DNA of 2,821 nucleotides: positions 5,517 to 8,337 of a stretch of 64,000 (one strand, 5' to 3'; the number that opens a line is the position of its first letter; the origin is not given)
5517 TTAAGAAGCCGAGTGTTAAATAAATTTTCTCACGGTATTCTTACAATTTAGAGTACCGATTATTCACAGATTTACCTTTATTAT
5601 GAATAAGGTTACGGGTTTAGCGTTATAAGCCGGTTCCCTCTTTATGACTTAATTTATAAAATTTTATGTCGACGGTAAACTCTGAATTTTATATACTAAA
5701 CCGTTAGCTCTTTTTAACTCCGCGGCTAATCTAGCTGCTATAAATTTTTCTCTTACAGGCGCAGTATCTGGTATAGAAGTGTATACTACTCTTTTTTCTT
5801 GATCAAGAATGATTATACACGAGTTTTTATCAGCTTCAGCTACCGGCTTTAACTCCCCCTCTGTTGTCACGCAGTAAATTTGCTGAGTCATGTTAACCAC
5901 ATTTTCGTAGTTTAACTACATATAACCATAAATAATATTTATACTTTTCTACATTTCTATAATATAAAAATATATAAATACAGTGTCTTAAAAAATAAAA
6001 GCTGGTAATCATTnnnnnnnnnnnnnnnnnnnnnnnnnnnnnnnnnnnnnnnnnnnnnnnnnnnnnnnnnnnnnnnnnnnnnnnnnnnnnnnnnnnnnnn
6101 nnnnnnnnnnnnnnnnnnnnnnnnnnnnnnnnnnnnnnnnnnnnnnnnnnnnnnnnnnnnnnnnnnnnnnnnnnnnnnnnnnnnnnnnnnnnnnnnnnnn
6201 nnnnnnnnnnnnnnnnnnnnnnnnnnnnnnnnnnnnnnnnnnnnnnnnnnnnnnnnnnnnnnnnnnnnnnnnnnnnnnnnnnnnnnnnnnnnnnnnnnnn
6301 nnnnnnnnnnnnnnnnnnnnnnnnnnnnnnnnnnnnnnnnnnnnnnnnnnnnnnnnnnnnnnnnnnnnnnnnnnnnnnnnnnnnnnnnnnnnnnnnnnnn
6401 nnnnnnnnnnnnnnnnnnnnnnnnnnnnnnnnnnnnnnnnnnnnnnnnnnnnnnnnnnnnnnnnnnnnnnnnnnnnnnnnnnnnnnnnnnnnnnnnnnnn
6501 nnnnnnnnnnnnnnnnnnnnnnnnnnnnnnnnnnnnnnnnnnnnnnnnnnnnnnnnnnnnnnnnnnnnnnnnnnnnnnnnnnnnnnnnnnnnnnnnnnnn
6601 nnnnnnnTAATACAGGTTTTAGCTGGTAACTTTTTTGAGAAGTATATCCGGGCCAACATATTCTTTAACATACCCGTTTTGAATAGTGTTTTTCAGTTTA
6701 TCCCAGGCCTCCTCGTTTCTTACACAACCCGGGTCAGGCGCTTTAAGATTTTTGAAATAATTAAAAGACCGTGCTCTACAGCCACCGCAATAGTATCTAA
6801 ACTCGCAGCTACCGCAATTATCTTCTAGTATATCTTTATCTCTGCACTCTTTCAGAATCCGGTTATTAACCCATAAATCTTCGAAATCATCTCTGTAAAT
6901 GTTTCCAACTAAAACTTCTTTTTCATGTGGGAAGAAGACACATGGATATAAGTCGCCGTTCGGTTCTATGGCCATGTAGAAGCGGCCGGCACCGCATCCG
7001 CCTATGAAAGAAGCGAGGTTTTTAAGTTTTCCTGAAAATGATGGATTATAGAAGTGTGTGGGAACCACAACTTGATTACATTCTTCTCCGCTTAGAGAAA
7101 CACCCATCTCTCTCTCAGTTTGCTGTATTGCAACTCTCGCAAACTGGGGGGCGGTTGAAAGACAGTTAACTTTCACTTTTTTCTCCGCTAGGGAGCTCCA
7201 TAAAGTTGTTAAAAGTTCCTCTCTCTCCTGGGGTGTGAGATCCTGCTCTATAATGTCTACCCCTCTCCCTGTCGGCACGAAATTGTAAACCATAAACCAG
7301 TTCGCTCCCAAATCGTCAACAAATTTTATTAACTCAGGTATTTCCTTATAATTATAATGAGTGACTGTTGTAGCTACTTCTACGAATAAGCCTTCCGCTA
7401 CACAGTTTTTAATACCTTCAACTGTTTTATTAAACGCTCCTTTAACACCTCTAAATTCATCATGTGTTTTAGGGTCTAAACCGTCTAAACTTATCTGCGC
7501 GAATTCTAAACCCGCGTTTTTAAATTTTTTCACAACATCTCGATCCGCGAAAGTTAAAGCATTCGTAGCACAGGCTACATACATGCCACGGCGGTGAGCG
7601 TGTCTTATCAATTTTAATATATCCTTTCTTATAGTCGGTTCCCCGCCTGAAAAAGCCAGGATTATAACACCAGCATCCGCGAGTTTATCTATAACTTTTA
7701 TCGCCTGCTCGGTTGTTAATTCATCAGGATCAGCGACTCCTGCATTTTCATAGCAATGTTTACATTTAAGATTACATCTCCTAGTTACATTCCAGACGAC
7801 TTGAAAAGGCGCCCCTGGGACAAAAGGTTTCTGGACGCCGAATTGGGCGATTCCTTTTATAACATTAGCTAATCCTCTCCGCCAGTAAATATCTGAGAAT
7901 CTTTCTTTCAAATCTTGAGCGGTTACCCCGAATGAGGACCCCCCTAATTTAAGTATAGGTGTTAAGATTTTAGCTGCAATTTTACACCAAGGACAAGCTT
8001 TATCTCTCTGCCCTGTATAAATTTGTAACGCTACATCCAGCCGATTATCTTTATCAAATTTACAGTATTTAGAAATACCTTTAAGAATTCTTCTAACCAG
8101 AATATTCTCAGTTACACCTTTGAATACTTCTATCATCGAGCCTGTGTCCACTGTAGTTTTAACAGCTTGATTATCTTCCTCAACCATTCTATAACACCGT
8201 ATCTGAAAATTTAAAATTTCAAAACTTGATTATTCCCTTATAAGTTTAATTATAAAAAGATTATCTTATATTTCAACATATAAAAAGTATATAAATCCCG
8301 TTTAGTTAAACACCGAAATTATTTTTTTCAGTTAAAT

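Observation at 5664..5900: Stand-alone short gelsolin-type domain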

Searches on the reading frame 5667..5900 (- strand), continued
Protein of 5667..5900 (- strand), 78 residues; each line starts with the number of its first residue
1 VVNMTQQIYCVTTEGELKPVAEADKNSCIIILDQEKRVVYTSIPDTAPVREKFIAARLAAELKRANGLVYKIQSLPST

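Call 41: search_solved_structures(query=A3, max_evalue=1, show_alignments=3)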
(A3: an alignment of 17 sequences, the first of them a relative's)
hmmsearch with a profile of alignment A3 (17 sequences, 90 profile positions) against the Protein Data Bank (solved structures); distinct sequences matched with E-value up to 1: 40.
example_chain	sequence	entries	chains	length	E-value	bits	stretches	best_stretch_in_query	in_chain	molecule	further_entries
7c2h_G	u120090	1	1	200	2e-15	59.7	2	4-88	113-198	2DGel3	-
7c2f_B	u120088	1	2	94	1.1e-13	54.1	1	3-89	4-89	Gelsolin-like domain-containing protein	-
7whg_G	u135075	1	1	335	1.3e-13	53.8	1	10-89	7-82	Lokiarchaeota gelsolin (2DGel)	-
7c2g_G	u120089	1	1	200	7.2e-13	51.4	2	4-87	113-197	2DGel3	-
9jus_v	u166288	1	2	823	4.2e-11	45.8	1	10-89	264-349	villin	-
7whf_G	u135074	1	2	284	1.3e-09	41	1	10-88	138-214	Heimdallarchaeota Gelsolin domain-containing protein 2DGel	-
9jw0_A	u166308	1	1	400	1.8e-06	30.9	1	10-89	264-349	Villin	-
5a1k_A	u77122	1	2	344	1.6e-05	27.8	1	3-87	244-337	ADSEVERIN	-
3fg6_A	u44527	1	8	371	0.0002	24.4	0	4-49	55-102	Adseverin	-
5a1m_A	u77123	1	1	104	0.001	22.1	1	3-87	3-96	ADSEVERIN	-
1d0n_A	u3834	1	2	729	0.0012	21.9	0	22-63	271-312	HORSE PLASMA GELSOLIN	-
2fgh_A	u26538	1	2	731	0.0012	21.8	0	22-63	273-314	gelsolin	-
12bw_I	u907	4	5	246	0.0013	21.8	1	21-63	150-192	Gelsolin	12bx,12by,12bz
6jeh_A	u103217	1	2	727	0.0013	21.8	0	21-63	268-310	Gelsolin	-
1rgi_G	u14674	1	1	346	0.0015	21.5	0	22-63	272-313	Gelsolin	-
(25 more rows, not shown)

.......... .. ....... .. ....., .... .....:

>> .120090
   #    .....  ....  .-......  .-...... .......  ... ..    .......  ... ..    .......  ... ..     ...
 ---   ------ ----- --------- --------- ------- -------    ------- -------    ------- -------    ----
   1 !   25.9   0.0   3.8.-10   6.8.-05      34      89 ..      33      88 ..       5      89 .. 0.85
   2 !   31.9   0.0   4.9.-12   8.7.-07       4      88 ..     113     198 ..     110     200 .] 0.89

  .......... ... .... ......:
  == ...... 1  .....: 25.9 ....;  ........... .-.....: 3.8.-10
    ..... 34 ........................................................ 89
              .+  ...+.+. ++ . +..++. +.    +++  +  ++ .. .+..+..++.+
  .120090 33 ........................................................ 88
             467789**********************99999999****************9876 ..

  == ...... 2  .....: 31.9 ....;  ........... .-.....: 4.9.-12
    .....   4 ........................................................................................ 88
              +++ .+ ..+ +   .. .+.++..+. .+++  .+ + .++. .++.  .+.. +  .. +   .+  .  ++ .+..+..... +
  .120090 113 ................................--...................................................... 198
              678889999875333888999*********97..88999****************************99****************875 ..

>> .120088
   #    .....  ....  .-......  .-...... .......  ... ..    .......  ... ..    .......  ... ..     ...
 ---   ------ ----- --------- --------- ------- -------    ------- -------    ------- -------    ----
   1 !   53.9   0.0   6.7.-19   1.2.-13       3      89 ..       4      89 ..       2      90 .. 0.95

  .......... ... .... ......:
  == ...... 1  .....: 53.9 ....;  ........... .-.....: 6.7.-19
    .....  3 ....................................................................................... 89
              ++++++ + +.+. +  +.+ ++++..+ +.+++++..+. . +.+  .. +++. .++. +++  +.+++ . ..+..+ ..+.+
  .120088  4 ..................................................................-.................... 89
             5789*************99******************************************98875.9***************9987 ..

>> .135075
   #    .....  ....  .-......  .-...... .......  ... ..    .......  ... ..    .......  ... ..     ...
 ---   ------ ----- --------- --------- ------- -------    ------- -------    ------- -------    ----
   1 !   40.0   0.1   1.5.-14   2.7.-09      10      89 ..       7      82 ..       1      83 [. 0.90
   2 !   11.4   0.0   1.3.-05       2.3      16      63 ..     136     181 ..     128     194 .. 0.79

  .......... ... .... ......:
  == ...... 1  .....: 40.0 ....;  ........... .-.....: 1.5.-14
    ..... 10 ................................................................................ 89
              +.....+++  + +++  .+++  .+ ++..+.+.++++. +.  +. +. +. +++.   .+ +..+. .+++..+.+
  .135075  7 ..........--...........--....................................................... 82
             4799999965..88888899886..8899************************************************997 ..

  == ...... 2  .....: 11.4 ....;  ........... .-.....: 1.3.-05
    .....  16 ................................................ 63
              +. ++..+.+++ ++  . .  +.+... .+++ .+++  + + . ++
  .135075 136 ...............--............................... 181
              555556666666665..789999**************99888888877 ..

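Call 43: find_related_loci(query=A4, collection=genome_contigs, flank=4000)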
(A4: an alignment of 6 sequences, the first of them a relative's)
Query A4 (75 aa) in genome_contigs; peptide patterns used: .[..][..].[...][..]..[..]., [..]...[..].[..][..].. (x = any residue, [..] = any of these).
66 stretches matched a pattern; 2 encode a relative of the query (tblastn E <= 1e-3); 2 distinct loci.
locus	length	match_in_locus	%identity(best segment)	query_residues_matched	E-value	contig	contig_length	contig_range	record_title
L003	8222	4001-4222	84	1-74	8e-41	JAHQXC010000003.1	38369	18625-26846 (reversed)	MAG: Candidatus Odinarchaeia archaeon isolate RPA3 _199, whole genome shotgun sequence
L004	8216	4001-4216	74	1-72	2e-35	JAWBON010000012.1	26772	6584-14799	MAG: Candidatus Odinarchaeota archaeon isolate HHBFW-2_201803_bins_221 HHBFW-2_201803_bins_221_scaffold_12, whole genome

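Call 52: find_homologous_proteins(query=A3, max_evalue=0.000001)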
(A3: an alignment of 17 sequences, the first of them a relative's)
Query A3 (17 sequences) (75 aa, profile of the alignment): 22 proteins with E <= 0.000001 among 392 candidates.
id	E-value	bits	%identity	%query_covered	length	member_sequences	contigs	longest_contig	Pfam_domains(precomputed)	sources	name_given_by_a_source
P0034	9.7e-29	117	36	92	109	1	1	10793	-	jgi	jgi:hypothetical protein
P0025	1.3e-28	116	31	89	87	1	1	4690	-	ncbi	-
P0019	2.1e-28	116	31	96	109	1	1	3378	-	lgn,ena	-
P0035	6.2e-28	114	36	92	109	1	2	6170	-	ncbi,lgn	-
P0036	6.2e-28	114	32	91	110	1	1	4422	-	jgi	jgi:hypothetical protein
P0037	6.8e-28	114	33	96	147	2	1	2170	-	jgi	jgi:hypothetical protein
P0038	4.4e-27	111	35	89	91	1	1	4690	-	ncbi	-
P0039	4.6e-27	111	36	92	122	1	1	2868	-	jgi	jgi:hypothetical protein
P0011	4.7e-27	111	35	68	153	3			-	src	-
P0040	4.9e-27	111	38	81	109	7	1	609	-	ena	-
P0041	1.1e-26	110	35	92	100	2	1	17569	-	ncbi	-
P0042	4.1e-26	108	32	95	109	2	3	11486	-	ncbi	ncbi:MAG: hypothetical protein ACFFCO_03950 [Promethearchaeota archaeon]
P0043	2.6e-25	106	33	92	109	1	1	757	-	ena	-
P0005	3.8e-24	102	53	99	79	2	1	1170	-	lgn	-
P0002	4.5e-24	102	84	99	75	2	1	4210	-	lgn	-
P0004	9.9e-24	101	70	99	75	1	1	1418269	-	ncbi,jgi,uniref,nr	ncbi:MAG: hypothetical protein OdinLCB4_000100 [Candidatus Odinarchaeum yellowstonii]|jgi:hypothetic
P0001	1.3e-23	100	100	100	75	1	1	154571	-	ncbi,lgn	-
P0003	1.6e-23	100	74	96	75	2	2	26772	-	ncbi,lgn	ncbi:MAG: hypothetical protein QW327_02285 [Candidatus Odinarchaeota archaeon]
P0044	1.1e-21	94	63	96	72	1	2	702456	-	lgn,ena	-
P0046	1.7e-17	81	37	80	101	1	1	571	PF00626.28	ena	-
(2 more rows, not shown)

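Call 54: find_encoding_contigs(protein=P0044, flank=5000, max_places=2)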
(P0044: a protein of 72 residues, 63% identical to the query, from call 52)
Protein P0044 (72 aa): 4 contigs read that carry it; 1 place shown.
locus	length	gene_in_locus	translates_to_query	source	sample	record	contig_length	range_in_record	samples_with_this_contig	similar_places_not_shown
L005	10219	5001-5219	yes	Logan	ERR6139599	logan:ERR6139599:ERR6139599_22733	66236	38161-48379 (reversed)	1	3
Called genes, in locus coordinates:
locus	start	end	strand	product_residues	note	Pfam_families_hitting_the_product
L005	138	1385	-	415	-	PF09861:Lar_N, PF21113:LarA_C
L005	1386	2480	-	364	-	PF00180:Iso_dh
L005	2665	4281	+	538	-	PF13353:Fer4_12 (weak), PF04055:Radical_SAM, PF13186:SPASM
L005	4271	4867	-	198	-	PF13207:AAA_17, PF13238:AAA_18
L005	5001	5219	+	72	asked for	-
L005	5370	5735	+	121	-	PF01984:dsDNA_bind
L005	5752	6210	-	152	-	PF02319:WHD_E2F_TDP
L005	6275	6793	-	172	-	PF00009:GTP_EFTU (faint), PF00025:Arf, PF03193:RsgA_GTPase (faint), PF00071:Ras, PF01926:MMR_HSR1 (weak), PF04670:Gtr1_RagA (weak), PF08477:Roc, PF03029:ATP_bind_1 (weak)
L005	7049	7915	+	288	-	-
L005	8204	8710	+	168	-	-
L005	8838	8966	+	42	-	-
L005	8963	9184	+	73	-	-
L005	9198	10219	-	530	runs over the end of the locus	PF13404:HTH_AsnC-type (weak), PF13412:HTH_24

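Call 55: find_encoding_contigs(protein=P0001, flank=1000, max_places=2)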
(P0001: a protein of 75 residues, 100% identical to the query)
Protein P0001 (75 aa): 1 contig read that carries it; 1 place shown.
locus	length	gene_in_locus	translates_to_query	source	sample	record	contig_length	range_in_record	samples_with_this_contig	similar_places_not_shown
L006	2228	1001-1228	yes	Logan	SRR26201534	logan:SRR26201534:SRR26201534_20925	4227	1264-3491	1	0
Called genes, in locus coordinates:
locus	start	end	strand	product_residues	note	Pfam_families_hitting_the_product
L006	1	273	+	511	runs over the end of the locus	?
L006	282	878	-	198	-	PF13207:AAA_17, PF13238:AAA_18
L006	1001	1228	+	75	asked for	-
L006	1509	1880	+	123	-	PF01984:dsDNA_bind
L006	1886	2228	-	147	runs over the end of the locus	PF02319:WHD_E2F_TDP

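Call 61: search_protein_families(library=pfam, alignment_id=A8, max_evalue=10)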
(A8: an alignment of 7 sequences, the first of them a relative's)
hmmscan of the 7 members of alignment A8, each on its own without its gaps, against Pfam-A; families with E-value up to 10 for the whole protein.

A. member 1, P0001 (75 aa): 1 family
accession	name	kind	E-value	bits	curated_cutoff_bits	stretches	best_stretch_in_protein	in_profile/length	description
PF00241.25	Cofilin_ADF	-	0.084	13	22.4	1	31-69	70-109/125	Cofilin/tropomyosin-type actin-binding protein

B. families by the number of members that match (of 7 scanned): 4 families
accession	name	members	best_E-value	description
PF00241.25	Cofilin_ADF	2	0.084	Cofilin/tropomyosin-type actin-binding protein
PF24986.1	PRC_RimM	2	0.19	RimM PRC barrel domain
PF24127.1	DUF7395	1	0.12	Domain of unknown function (DUF7395)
PF24991.2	Ig_NUP210_4th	1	0.22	NUP210 forth Ig-like domain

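Call 72: predict_structure(alignment_id=A9)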
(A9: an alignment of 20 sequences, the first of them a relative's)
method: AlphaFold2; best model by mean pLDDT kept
length: 75 residues; sequences in the alignment: 20
mean_pLDDT: 84.9   pTM: 0.71
mean pLDDT of the five models: 84.9, 84.7, 84.4, 84.0, 82.7
residues with pLDDT >= 90: 22; 70-90: 47; 50-70: 6; < 50: 0
segments of 3 or more residues with pLDDT < 50: none
pLDDT, mean of each block of 10 residues (from residue 1): 82 82 83 90 86 91 88 71
secondary structure, 60 per line:
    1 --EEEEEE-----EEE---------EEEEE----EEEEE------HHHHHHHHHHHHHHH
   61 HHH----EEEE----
elements in order: E3-8 E14-16 E26-30 E35-39 H46-63 E68-71

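Call 73: list_cluster_members(proteins=[P0007, P0009, P0010, P0011, P0012, P0013, P0014, P0015, P0016, P0017])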
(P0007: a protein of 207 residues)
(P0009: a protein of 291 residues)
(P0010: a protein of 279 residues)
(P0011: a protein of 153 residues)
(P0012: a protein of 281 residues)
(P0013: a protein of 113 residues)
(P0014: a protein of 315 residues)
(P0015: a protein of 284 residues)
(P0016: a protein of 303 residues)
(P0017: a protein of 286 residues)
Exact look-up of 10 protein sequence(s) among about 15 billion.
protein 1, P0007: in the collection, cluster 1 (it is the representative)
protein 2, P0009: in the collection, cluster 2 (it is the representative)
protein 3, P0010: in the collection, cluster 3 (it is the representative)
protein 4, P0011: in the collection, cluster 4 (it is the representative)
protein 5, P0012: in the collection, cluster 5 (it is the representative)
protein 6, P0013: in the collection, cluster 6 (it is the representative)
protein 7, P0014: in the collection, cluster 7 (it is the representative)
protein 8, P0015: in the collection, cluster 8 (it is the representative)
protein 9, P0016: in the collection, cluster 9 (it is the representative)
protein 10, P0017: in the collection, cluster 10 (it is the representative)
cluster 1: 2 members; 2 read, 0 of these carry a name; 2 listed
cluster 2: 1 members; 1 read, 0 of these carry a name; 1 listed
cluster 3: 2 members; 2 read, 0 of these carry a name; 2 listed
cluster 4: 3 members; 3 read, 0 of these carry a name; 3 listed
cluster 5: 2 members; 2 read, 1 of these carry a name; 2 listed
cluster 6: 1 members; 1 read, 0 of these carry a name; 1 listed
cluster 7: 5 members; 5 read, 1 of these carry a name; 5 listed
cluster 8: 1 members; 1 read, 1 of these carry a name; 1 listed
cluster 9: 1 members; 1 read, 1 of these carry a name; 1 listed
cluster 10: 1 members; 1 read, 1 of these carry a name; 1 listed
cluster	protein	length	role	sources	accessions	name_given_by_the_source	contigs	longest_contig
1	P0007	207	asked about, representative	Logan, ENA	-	-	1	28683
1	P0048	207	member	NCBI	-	-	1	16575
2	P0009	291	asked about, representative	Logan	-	-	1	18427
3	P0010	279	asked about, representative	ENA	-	-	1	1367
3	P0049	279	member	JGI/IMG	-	-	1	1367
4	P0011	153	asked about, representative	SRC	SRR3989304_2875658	-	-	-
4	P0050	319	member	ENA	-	-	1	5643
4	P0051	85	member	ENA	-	-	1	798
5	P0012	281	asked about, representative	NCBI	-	-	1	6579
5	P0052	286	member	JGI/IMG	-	hypothetical protein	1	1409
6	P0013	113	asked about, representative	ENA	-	-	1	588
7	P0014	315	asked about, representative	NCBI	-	-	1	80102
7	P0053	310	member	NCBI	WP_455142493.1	hypothetical protein [Candidatus Hodarchaeum mangrovi]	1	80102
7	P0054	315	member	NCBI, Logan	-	-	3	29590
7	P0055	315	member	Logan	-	-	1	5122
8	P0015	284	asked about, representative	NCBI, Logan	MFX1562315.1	MAG: hypothetical protein ACFFDP_03295 [Promethearchaeota archaeon]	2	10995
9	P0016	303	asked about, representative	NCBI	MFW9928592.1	MAG: hypothetical protein ACFFD1_04300 [Candidatus Thorarchaeota archaeon]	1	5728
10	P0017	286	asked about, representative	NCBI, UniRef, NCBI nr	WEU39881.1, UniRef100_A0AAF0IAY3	MAG: hypothetical protein OdinLCB4_005275 [Candidatus Odinarchaeum yellowstonii] | Gelsolin-like domain-containing protein n=1 Tax=Odinarchaeota yellowstonii (strain LCB_4) ...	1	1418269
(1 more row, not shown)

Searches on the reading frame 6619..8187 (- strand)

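Call 68: search_protein_families(library=pfam, proteins=[window:6619-8187:-], max_evalue=0.001)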
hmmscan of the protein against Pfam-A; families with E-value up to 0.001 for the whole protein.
window:6619-8187:- (522 aa): 3 families
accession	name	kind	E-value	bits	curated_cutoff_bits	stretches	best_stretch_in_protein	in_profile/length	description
PF04055.27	Radical_SAM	-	1.9e-29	103.4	29.5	1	133-290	2-166/166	Radical SAM superfamily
PF13186.11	SPASM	-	1e-09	38.9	21.5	1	398-462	1-67/67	Iron-sulfur cluster-binding domain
PF13353.11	Fer4_12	-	1.1e-06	29.4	22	1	136-215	13-96/137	4Fe-4S single cluster domain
